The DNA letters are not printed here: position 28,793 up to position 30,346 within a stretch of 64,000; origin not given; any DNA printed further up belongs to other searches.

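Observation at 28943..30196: ParB/DndB-like protein with DGQHR-like motif (DSQHK) in a phage accessory slot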

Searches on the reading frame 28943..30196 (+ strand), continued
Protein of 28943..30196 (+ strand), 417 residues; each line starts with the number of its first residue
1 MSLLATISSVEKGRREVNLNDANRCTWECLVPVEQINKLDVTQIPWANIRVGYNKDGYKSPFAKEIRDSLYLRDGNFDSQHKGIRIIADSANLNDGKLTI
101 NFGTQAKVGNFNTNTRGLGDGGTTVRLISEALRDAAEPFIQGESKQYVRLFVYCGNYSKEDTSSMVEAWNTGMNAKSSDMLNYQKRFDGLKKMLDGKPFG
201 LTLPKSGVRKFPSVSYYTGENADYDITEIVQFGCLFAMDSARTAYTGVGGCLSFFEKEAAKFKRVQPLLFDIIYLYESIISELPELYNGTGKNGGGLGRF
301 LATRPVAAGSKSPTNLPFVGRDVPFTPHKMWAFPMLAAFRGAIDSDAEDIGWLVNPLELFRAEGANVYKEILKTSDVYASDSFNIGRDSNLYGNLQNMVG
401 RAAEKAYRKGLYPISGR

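Call 24: search_protein_representatives(alignment_id=A1)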
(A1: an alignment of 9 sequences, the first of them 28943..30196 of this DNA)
Query: 9 sequences, 406 profile positions. Proteins with E-value up to 0.001 (for the whole library): 1530; up to 1e-10: 1002; up to 1e-30: 414. The best 150 are listed.
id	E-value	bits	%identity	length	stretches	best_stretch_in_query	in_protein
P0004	3.4e-200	681.5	-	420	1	1-406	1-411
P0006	2.1e-141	487.9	-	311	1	2-309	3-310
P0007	1.6e-113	396.0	-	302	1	98-406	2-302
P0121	3.1e-101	355.6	-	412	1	5-402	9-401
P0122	1.6e-88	313.7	-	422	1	3-403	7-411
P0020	2.4e-81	290.1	-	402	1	1-405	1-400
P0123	1.5e-77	277.6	-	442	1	1-402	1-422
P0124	2.9e-74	266.8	-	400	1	32-401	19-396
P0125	2.0e-72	260.8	-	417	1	7-398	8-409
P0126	2.5e-71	257.1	-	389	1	42-402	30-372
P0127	2.1e-70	254.1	-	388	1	36-398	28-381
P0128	1.9e-69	250.9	-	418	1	5-406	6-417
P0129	2.3e-68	247.4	-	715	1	22-401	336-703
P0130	5.1e-68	246.2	-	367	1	48-401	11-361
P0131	1.1e-66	241.8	-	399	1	55-401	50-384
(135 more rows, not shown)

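Call 31: search_protein_families(library=pfam, alignment_id=A2, max_evalue=1)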
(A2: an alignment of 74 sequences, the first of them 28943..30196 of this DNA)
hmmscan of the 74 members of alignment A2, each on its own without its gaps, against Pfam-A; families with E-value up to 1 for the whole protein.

A. member 1, window:28943-30196:+ (417 aa): 1 family
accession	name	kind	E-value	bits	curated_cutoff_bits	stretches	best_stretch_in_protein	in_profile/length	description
PF10592.14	AIPR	-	0.00092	19.4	25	1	59-195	12-137/308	AIPR protein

B. families by the number of members that match (of 74 scanned): 20 families
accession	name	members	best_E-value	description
PF10592.14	AIPR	74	1.2e-29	AIPR protein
PF00178.28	Ets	3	0.002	Ets-domain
PF20188.4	DUF6551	3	0.097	Family of unknown function (DUF6551)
PF22638.1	FlgK_D1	2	0.043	Flagellar hook-associated protein FlgK helical domain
PF16448.10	LapD_MoxY_N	2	0.079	LapD/MoxY periplasmic domain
PF17511.7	Mobilization_B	1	0.05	Mobilization protein B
PF13305.11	TetR_C_33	1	0.12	Tetracyclin repressor-like, C-terminal domain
PF14824.11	Sirohm_synth_M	1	0.12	Sirohaem biosynthesis protein central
PF06374.16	NDUF_C2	1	0.13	NADH-ubiquinone oxidoreductase subunit b14.5b (NDUFC2)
PF00871.23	Acetate_kinase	1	0.14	Acetokinase family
PF24304.1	AcrIIA4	1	0.14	Anti-CRISPR Suppressor AcrIIA4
PF18005.6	eIF3m_C_helix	1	0.15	eIF3 subunit M, C-terminal helix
PF07982.17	Herpes_UL74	1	0.15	Herpes UL74 glycoproteins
PF15492.12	Nbas_N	1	0.16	Neuroblastoma-amplified sequence, N terminal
PF20687.2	CsoSCA_N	1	0.18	Carboxysome Shell Carbonic Anhydrase, N-terminal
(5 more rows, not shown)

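Call 42: find_encoding_contigs(protein=P0005, flank=5000, max_places=2)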
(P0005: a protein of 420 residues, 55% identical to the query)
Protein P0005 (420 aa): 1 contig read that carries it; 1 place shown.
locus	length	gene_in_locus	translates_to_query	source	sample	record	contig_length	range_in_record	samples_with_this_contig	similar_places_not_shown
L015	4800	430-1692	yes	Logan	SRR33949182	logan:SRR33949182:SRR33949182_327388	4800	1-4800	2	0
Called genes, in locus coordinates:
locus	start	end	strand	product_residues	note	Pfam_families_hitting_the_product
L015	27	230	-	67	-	-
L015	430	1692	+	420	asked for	PF10592:AIPR (weak)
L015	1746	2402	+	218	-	-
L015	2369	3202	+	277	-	PF14236:DruA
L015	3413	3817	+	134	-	PF13392:HNH_3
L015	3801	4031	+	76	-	-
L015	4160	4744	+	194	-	-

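Call 43: find_encoding_contigs(protein=P0006, flank=5000, max_places=2)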
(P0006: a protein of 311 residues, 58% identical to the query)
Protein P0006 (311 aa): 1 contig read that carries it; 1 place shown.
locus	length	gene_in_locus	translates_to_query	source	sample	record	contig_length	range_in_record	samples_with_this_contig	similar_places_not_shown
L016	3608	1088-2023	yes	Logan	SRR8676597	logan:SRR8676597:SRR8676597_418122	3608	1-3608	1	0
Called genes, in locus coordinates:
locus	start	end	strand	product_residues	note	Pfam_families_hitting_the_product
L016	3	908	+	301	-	?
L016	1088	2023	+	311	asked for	-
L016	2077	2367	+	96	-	-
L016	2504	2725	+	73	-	-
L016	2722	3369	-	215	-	PF01541:GIY-YIG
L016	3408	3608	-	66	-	?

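Call 44: find_encoding_contigs(protein=P0009, flank=6000, max_places=2)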
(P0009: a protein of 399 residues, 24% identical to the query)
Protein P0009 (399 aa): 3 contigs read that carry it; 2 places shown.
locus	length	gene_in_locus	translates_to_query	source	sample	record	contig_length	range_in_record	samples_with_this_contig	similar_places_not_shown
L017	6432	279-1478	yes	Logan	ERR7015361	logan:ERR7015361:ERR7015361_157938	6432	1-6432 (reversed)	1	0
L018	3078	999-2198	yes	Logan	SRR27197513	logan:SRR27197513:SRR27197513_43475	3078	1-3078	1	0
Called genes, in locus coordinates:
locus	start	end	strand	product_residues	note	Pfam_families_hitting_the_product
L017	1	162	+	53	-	?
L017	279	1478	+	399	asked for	PF10592:AIPR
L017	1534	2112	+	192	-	PF01613:Flavin_Reduct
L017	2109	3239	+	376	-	PF01544:CorA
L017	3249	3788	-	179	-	PF01625:PMSR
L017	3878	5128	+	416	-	PF00817:IMS, PF14520:HHH_5 (faint), PF21999:IMS_HHH_1, PF11799:IMS_C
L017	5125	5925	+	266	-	PF00142:Fer4_NifH (faint), PF01656:CbiA, PF10609:ParA (weak), PF13614:AAA_31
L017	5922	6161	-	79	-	-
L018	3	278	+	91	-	?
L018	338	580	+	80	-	-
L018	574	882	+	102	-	PF02452:PemK_toxin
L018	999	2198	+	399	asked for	PF10592:AIPR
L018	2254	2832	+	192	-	PF01613:Flavin_Reduct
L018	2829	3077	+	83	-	?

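Call 47: search_protein_families(library=ncbifam, alignment_id=A2, max_evalue=10)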
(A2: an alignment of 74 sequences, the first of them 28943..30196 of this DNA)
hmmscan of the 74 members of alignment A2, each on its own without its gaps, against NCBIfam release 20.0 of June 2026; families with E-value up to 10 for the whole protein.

A. member 1, window:28943-30196:+ (417 aa): 1 family
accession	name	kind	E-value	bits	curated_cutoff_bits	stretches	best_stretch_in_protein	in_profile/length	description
TIGR04550.1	sMetMonox_MmoD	equivalog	0.18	11.6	80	1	228-258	35-62/64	soluble methane monooxygenase-binding protein MmoD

B. families by the number of members that match (of 74 scanned): 7 families
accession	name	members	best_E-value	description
NF041935.1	MzaE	1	0.014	MZA anti-phage system associated AIPR family protein MzaE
TIGR03935.1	fragilysin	1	0.03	fragilysin family metalloproteinase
NF041155.2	encap_f1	1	0.041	family 1 encapsulin nanocompartment shell protein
NF049854.1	tandem_WD_0033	1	0.077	WD_0033/WD_0034 family tandem repeat-containing protein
NF011831.0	PRK15303.1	1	0.12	hypothetical protein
TIGR04550.1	sMetMonox_MmoD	1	0.18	soluble methane monooxygenase-binding protein MmoD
NF033631.1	SLATT_5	1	1.5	SLATT domain-containing protein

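Call 48: find_related_loci(query=A1, collection=viral_contigs, flank=8000)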
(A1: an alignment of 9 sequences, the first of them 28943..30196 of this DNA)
Query A1 (417 aa) in viral_contigs; peptide patterns used: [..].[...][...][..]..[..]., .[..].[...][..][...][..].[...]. (x = any residue, [..] = any of these).
50 stretches matched a pattern; 10 encode a relative of the query (tblastn E <= 1e-3); 10 distinct loci.
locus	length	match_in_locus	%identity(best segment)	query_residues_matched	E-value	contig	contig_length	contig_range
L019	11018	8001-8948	22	61-384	3e-12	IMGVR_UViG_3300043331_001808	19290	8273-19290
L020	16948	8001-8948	22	61-384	3e-12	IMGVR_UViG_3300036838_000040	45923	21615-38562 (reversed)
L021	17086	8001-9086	22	27-401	1e-11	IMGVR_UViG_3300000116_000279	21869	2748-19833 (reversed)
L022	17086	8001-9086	22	27-401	3e-11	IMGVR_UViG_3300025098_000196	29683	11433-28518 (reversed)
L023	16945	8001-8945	23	64-401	5e-10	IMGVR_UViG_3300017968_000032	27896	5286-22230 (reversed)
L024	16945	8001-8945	23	64-401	5e-10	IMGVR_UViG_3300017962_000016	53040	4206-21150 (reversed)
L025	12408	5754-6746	21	64-409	1e-9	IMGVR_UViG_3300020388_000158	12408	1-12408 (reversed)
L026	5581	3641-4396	21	116-373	1e-8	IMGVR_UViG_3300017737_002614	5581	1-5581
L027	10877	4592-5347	21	116-373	1e-8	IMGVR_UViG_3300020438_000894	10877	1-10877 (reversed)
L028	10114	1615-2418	24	61-363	2e-6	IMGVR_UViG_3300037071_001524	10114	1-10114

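Call 49: search_dna_similar(query=window:28943-30196:+, collection=phages, mode=protein, max_evalue=0.001)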
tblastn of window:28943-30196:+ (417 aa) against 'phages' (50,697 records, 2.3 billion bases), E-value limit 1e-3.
Records with a match: 1; places in all: 1; records where one place covers at least 80% of the query: 1.
Best place of each record, by identity: <60% 1.
By first word of the organism name: Bacteriophage 1.
By host as written in the record: - 1.
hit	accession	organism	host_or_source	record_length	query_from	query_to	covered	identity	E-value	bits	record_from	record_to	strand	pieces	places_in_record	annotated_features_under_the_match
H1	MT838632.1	Bacteriophage sp.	human fecal samples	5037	63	399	81%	20.9%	3e-4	49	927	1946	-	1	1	record has no annotation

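Call 57: search_protein_families(library=pfam, proteins=[L001:4506-5660:+], max_evalue=0.1)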
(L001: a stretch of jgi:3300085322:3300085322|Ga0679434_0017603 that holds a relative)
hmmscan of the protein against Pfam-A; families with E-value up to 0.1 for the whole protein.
L001:4506-5660:+ (384 aa): 0 families

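Call 58: search_protein_families(library=pfam, proteins=[L005:8775-9551:+, L015:1746-2402:+, L005:7376-7870:+], max_evalue=0.1)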
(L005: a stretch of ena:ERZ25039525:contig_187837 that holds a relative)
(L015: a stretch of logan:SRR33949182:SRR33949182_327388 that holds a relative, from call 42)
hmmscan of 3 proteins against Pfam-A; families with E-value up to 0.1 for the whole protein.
L005:8775-9551:+ (258 aa): 1 family
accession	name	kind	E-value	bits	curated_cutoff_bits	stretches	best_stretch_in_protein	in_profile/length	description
PF02195.25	ParB_N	-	0.00041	20.8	26.3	1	35-73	29-64/95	ParB N-terminal domain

L015:1746-2402:+ (218 aa): 1 family
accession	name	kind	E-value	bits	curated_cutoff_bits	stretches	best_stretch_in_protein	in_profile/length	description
PF11300.13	DUF3102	-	0.076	13.7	24.4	0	95-137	87-129/129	Protein of unknown function (DUF3102)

L005:7376-7870:+ (164 aa): 1 family
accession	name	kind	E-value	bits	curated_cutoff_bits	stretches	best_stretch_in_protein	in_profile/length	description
PF15653.11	Tox-URI2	-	0.0048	17.7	20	1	2-50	12-60/86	URI fold toxin 2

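Call 59: search_protein_families(library=phrogs, proteins=[L005:8775-9551:+, L015:1746-2402:+, L005:7376-7870:+], max_evalue=0.1)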
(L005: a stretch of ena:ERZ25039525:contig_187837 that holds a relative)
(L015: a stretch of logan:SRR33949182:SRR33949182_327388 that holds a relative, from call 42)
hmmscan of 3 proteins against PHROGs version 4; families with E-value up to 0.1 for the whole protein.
L005:8775-9551:+ (258 aa): 10 families
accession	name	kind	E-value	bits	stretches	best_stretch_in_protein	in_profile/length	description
phrog_4715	-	DNA, RNA and nucleotide metabolism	2.1e-21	77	1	24-181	160-313/630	ParB-like partition protein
phrog_723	-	DNA, RNA and nucleotide metabolism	2.2e-07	31.9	1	34-105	34-102/223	ParB-like partition protein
phrog_15982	-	unknown function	1.8e-06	28.2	1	36-218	52-229/453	-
phrog_1033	-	DNA, RNA and nucleotide metabolism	9.3e-05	23.3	1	38-103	63-126/334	ParB-like partition protein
phrog_7783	-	unknown function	0.00019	21.2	1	35-110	29-103/634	-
phrog_620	-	DNA, RNA and nucleotide metabolism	0.001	20.2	1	34-101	33-91/217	ParB-like partition protein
phrog_3951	-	unknown function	0.0023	18.5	1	33-165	44-158/301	-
phrog_12047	-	DNA, RNA and nucleotide metabolism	0.0073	16.9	1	35-159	23-147/301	ParB-like partition nuclease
phrog_34498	-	unknown function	0.044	14.9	1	162-214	5-55/68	-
phrog_26387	-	DNA, RNA and nucleotide metabolism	0.065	13.6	0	34-74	34-75/252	ParB-like partition nuclease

L015:1746-2402:+ (218 aa): 5 families
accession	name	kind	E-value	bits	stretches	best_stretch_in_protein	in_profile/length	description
phrog_15609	-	unknown function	4.5e-08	33.8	1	38-164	32-153/316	-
phrog_15077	-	unknown function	4e-06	27.5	1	35-115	27-112/546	-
phrog_1733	-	unknown function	4.7e-05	23.9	1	35-127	32-124/305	-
phrog_4571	-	unknown function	6.5e-05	23.9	1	25-88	17-76/289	-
phrog_6963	-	unknown function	0.08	13.4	0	34-71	35-72/283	-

L005:7376-7870:+ (164 aa): 0 families

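Call 71: find_encoding_contigs(protein=P0023, flank=6000, max_places=3)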
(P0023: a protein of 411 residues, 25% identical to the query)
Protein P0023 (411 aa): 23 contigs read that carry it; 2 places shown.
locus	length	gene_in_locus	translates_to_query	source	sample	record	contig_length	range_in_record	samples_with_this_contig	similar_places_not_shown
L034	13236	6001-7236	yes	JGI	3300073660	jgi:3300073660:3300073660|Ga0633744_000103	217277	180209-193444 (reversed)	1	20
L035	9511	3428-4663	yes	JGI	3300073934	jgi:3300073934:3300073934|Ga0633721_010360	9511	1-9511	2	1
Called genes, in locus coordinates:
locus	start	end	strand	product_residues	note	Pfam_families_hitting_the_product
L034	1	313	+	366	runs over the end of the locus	-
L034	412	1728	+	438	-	PF11808:PhoR, PF00512:HisKA, PF02518:HATPase_c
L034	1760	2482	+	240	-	-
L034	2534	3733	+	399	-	PF05227:CHASE3, PF00990:GGDEF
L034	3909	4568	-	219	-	PF13441:Gly-zipper_YMGG, PF05433:Rick_17kDa_Anti (faint), PF13488:Gly-zipper_Omp (weak), PF00691:OmpA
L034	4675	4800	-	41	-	PF08085:Entericidin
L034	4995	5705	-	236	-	PF13489:Methyltransf_23, PF01209:Ubie_methyltran, PF05175:MTS (weak), PF13679:Methyltransf_32 (weak), PF13847:Methyltransf_31, PF08241:Methyltransf_11, PF08242:Methyltransf_12, PF13649:Methyltransf_25, +4 more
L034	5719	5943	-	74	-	-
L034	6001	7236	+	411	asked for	PF10592:AIPR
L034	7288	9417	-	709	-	PF04879:Molybdop_Fe4S4, PF00384:Molybdopterin, PF01568:Molydop_binding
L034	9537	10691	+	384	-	PF08007:JmjC_2, PF20514:WHD_ROXA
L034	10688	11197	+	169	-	PF25559:DUF7931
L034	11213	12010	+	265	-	PF03958:Secretin_N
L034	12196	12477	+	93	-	-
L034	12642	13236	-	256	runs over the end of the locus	PF00753:Lactamase_B, PF23023:Anti-Pycsar_Apyc1, PF12706:Lactamase_B_2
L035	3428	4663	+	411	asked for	PF10592:AIPR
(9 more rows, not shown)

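Call 72: find_encoding_contigs(protein=P0012, flank=6000, max_places=2)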
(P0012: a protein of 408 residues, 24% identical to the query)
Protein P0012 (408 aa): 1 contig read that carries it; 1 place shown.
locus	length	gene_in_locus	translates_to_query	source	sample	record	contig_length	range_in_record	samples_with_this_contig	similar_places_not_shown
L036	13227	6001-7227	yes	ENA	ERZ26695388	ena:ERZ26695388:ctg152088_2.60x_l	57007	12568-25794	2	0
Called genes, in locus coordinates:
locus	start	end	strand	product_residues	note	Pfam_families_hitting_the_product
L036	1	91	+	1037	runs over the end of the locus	PF00873:ACR_tran, PF02355:SecD_SecF_C (weak), PF03176:MMPL (weak)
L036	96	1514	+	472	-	PF02321:OEP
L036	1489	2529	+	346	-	PF13365:Trypsin_2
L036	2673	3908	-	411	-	PF05977:MFS_3, PF07690:MFS_1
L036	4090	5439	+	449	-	PF07804:HipA_C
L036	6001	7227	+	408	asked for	PF10592:AIPR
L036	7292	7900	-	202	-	PF00730:HhH-GPD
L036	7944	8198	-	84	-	-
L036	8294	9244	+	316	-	PF01300:Sua5_yciO_yrdC, PF03481:Sua5_C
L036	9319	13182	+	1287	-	PF12447:DUF3683, PF01565:FAD_binding_4, PF02913:FAD-oxidase_C, PF13183:Fer4_8, PF02754:CCG (weak), PF11880:DUF3400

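Call 73: find_encoding_contigs(protein=P0020, flank=6000, max_places=2)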
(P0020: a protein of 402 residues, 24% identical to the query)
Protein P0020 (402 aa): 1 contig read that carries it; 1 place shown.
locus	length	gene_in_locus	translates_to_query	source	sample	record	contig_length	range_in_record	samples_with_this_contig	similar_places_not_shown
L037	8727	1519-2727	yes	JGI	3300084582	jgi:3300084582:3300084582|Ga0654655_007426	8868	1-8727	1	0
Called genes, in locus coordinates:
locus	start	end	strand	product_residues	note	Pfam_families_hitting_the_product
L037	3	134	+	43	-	?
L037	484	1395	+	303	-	PF12706:Lactamase_B_2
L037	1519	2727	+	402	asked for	PF10592:AIPR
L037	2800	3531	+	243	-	PF03070:TENA_THI-4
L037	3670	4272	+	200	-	PF18974:DUF5710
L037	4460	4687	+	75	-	PF02604:PhdYeFM_antitox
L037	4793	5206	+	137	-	PF01850:PIN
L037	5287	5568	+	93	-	PF21782:WHD_PKMT (weak), PF05402:PqqD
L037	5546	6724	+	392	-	PF04055:Radical_SAM, PF13353:Fer4_12 (weak), PF13186:SPASM (weak)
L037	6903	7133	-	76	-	-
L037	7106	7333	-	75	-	-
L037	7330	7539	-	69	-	-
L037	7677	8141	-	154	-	PF00588:SpoU_methylase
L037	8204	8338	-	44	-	PF03937:Sdh5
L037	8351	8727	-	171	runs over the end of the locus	PF13085:Fer2_3, PF13237:Fer4_10, PF13183:Fer4_8, PF13534:Fer4_17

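Call 90: find_related_loci(query=A7, collection=metagenome_contigs, flank=8000)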
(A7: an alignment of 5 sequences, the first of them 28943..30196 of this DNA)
Query A7 (417 aa) in metagenome_contigs; peptide patterns used: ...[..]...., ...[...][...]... (x = any residue, [..] = any of these).
230 stretches matched a pattern; 7 encode a relative of the query (tblastn E <= 1e-3); 7 distinct loci.
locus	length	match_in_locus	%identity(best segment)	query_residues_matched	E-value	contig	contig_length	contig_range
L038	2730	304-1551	64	1-417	0e+0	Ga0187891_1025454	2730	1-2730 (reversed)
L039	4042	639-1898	61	1-417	3e-177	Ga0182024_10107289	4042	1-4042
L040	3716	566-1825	59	1-417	2e-173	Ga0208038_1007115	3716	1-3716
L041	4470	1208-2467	59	1-417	4e-171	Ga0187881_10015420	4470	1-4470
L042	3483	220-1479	59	1-417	4e-174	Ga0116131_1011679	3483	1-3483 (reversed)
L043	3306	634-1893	59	1-417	1e-174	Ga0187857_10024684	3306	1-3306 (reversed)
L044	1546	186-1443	59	1-417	1e-141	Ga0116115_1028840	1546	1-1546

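Call 91: find_related_loci(query=A7, collection=genome_contigs, flank=8000)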
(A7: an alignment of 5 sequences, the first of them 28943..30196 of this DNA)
Query A7 (417 aa) in genome_contigs; peptide patterns used: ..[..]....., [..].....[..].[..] (x = any residue, [..] = any of these).
53 stretches matched a pattern, but none encodes a relative of the query by tblastn (E <= 1e-3).
